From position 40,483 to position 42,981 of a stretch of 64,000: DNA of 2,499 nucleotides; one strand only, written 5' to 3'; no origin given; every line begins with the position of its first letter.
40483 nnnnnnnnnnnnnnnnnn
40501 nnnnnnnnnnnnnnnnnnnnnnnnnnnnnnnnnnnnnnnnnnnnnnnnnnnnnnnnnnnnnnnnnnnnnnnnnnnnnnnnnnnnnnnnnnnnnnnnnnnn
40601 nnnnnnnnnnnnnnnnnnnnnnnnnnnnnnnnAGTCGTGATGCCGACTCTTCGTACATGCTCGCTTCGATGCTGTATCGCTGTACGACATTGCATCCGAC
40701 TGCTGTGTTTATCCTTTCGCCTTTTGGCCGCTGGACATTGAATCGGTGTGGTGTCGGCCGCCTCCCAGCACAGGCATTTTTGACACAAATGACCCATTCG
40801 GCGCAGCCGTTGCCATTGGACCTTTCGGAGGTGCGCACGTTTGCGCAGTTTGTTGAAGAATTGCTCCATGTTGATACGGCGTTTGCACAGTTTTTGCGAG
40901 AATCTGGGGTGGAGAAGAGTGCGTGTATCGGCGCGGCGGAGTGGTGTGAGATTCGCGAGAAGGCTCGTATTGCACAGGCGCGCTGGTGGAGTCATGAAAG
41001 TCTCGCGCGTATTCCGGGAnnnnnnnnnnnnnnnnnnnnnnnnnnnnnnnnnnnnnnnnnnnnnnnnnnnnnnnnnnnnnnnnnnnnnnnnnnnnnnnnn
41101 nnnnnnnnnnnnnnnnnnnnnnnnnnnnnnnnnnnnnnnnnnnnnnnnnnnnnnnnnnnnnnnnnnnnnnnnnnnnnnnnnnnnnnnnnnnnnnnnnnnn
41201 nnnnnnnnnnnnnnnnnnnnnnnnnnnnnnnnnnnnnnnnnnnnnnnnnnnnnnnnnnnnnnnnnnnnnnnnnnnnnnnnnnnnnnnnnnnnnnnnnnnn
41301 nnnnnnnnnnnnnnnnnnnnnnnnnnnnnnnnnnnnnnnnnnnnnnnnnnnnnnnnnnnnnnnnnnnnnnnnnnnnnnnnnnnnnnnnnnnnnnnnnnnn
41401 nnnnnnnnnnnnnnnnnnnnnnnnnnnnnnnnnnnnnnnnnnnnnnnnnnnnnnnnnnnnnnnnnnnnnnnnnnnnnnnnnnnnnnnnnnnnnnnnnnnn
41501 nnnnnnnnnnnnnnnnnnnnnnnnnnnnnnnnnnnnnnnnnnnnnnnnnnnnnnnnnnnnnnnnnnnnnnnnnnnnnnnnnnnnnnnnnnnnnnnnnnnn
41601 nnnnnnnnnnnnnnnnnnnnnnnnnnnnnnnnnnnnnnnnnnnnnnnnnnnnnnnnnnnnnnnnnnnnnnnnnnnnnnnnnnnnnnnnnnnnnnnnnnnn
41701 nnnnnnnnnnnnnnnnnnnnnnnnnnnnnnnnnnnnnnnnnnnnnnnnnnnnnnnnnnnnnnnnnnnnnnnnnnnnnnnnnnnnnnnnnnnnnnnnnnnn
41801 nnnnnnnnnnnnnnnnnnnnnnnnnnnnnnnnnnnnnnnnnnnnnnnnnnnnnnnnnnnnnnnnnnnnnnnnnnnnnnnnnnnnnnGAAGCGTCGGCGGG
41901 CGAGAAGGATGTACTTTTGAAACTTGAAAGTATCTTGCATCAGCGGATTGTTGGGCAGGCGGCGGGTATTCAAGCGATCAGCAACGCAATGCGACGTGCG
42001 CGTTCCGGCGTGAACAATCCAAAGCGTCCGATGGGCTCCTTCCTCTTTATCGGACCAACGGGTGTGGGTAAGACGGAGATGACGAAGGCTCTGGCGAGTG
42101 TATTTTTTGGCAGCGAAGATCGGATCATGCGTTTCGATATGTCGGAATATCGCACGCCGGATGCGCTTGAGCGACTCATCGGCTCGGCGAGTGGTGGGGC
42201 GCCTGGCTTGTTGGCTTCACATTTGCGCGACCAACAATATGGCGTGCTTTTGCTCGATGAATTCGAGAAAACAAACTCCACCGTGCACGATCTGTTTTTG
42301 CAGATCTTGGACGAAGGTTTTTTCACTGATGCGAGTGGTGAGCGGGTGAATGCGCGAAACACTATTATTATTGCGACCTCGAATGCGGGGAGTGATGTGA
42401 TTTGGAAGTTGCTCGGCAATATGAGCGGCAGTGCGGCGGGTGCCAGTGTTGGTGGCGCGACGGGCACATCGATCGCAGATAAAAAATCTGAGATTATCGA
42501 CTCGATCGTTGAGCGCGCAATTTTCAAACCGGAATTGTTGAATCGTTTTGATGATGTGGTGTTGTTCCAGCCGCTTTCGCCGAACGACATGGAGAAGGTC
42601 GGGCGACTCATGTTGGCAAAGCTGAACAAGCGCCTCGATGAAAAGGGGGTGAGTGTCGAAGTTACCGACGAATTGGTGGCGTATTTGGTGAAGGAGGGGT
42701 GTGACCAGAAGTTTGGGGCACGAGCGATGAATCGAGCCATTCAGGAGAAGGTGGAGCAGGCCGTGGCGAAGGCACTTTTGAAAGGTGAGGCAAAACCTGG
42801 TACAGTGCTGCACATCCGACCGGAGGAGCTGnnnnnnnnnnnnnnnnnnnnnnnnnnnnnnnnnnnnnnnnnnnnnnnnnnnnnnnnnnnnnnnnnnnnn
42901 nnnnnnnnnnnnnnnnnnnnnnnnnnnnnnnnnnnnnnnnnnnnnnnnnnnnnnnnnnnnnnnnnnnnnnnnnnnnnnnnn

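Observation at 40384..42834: Membrane-anchored Clp/Hsp100-like ATPase with a dead D1 Walker A and an intact D2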

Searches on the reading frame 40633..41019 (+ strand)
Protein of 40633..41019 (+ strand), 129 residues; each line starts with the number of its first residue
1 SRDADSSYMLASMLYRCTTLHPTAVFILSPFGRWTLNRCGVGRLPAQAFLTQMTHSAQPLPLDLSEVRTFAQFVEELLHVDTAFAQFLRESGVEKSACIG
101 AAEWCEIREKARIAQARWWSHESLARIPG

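Call 49: predict_structure(alignment_id=A4)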
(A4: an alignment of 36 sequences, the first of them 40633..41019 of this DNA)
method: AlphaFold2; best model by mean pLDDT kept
length: 129 residues; sequences in the alignment: 36
mean_pLDDT: 89.4   pTM: 0.81
mean pLDDT of the five models: 89.4, 88.3, 88.2, 86.3, 86.1
residues with pLDDT >= 90: 86; 70-90: 34; 50-70: 7; < 50: 2
segments of 3 or more residues with pLDDT < 50: none
pLDDT, mean of each block of 10 residues (from residue 1): 70 93 95 97 95 78 89 96 97 98 94 83 77
secondary structure, 60 per line:
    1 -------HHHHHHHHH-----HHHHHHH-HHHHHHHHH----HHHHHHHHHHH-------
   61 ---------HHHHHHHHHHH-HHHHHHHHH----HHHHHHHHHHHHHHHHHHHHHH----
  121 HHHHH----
elements in order: H8-16 H22-28 H30-38 H43-53 H70-80 H82-90 H95-116 H121-125
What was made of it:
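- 40642..40980 (+): Divergent Clp N-like helical domain (residues 85-197). AF2 model of residues 82-210 has pLDDT 89.4 (call 49).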

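Call 52: fold_search(model_id=the predicted structure, library=pdb)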
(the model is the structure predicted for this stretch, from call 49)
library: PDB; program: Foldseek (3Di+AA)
matches with E <= 10: 80; with E <= 0.001: 0
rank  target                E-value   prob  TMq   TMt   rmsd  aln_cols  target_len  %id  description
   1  8ibp_A                1.1e-01  0.98  0.50  0.46   5.0       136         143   12  Crystal structure of Mycobacterium tuberculosis R21K ClpC1 N-terminal domain in complex with Lassomycin (released 2023-09-20)
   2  3wdb                  1.9e-01  0.97  0.45  0.40   5.1       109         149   14  N-terminal domain of Mycobacterium tuberculosis ClpC1 (released 2013-09-18)
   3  6cn8_A                3.0e-01  0.93  0.48  0.42   5.3       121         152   14  High-resolution structure of ClpC1-NTD binding to Rufomycin-I (released 2019-06-05)
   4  9din_A                3.2e-01  0.95  0.46  0.42   5.0       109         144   14  Structure of ClpC1 N-terminal Domain complexed with semi-synthetic Rufomycin analog (released 2025-04-16)
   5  5hbn                  5.7e-01  0.85  0.51  0.47   4.4       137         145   10  ClpC N-terminal domain with bound phospho-arginine (released 2016-10-12)
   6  3wdd_A                7.1e-01  0.84  0.45  0.41   5.2       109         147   14  Mutant N-terminal domain of Mycobacterium tuberculosis ClpC1, F2Y, bound to Cyclomarin A (released 2013-09-18)
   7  4p15                  8.9e-01  0.72  0.50  0.47   4.8       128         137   15  Structure of the ClpC N-terminal domain from an alkaliphilic Bacillus lehensis G1 species (released 2014-07-30)
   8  3fh2                  8.9e-01  0.63  0.47  0.42   5.3       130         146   12  The crystal structure of the PROBABLE ATP-DEPENDENT PROTEASE (HEAT SHOCK PROTEIN) from Corynebacterium glutamicum (released 2008-12-23)
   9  1lzw_B                1.0e+00  0.14  0.29  0.26  13.6       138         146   16  Structural basis of ClpS-mediated switch in ClpA substrate recognition (released 2002-11-27)
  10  5gui                  1.2e+00  0.60  0.47  0.42   4.9       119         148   14  Crystal structure of the N-terminal Domain of Caseinolytic protease associated chaperone ClpC1 from Arabidopsis thaliana (released 2017-03-22)
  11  3wdc_A                1.2e+00  0.28  0.39  0.35   9.1       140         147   13  N-terminal domain of Mycobacterium tuberculosis ClpC1 bound to Cyclomarin A (released 2013-09-18)
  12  6pbs_B                1.3e+00  0.57  0.47  0.43   5.8       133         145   13  Structure of ClpC1-NTD in complex with Ecumicin (released 2020-05-13)
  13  3c1q_A                1.3e+00  0.11  0.26  0.28  10.5       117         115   18  The three-dimensional structure of the cytoplasmic domains of EpsF from the Type 2 Secretion System of Vibrio cholerae (released 2009-02-03)
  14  5u2u_C                1.5e+00  0.08  0.23  0.19  12.2       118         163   11  Crystal structure of the Hsp104 N-terminal domain from Saccharomyces cerevisiae (released 2017-04-19)
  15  3wde_A                1.6e+00  0.63  0.45  0.41   5.2       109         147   14  Mutant N-terminal domain of Mycobacterium tuberculosis ClpC1, F80Y, bound to Cyclomarin A (released 2013-09-18)
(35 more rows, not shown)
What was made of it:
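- Checked: Residues about 85-197 form a helical domain whose best PDB fold matches are almost all Clp N-domains (call 52).
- A Clp N-like domain, which binds substrates or adaptors in relatives, is retained (call 52). Retained N-like domain (call 52).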

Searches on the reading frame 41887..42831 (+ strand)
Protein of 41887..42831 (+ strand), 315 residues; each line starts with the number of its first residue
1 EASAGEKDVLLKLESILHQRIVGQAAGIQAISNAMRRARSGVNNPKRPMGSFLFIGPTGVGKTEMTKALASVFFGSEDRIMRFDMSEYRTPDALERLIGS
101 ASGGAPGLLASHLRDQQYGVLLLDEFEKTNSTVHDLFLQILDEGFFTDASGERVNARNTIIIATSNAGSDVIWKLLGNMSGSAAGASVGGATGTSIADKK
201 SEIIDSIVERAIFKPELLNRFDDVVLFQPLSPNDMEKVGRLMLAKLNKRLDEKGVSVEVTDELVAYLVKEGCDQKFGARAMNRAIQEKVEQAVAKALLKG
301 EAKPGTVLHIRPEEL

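Call 65: search_solved_structures(query=window:41887-42831:+, max_evalue=0.01)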
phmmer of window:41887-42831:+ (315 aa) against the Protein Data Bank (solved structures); distinct sequences matched with E-value up to 0.01: 66 (the best 60 are shown).
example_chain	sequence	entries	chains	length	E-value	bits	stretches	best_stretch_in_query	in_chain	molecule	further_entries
4d2q_A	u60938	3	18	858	9.5e-70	238.9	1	5-311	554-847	CLPB | CHAPERONE PROTEIN CLPB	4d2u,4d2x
6oax_C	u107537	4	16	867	1.3e-69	238.5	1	5-311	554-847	Hyperactive disaggregase ClpB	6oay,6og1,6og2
6og3_E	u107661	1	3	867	1.4e-69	238.4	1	5-311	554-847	Hyperactive disaggregase ClpB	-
4ciu_A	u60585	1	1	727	3.1e-69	237.3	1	5-311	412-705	CHAPERONE PROTEIN CLPB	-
6rn2_A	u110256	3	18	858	6.3e-69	236.3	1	5-311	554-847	Chaperone protein ClpB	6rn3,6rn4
6qs4_A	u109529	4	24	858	8.9e-69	235.8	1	5-311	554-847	Chaperone protein ClpB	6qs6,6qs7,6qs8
4lj4_A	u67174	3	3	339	1.2e-67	232.1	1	4-308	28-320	Chaperone protein ClpB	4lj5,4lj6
3j3t_A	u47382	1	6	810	1.6e-67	231.7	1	5-306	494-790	Negative regulator of genetic competence ClpC/MecB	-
4lj8_A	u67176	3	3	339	4.1e-67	230.3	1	4-308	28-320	Chaperone protein ClpB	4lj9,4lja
4lj7_A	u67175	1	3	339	4.2e-67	230.3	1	4-308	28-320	Chaperone protein ClpB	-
1qvr_A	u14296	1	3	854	7.7e-67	229.4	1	4-308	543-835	ClpB protein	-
5ofo_C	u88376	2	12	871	9.1e-67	229.2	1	5-311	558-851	Chaperone protein ClpB,ATP-dependent Clp protease ATP-binding subunit ClpA,Chaperone prote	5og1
3j3r_A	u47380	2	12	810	1.1e-66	228.9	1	5-306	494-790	Negative regulator of genetic competence ClpC/MecB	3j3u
7abr_A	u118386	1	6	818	1.1e-66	228.9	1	5-306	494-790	Negative regulator of genetic competence ClpC/MecB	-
3j3s_A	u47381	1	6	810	1.5e-66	228.4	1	5-306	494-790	Negative regulator of genetic competence ClpC/MecB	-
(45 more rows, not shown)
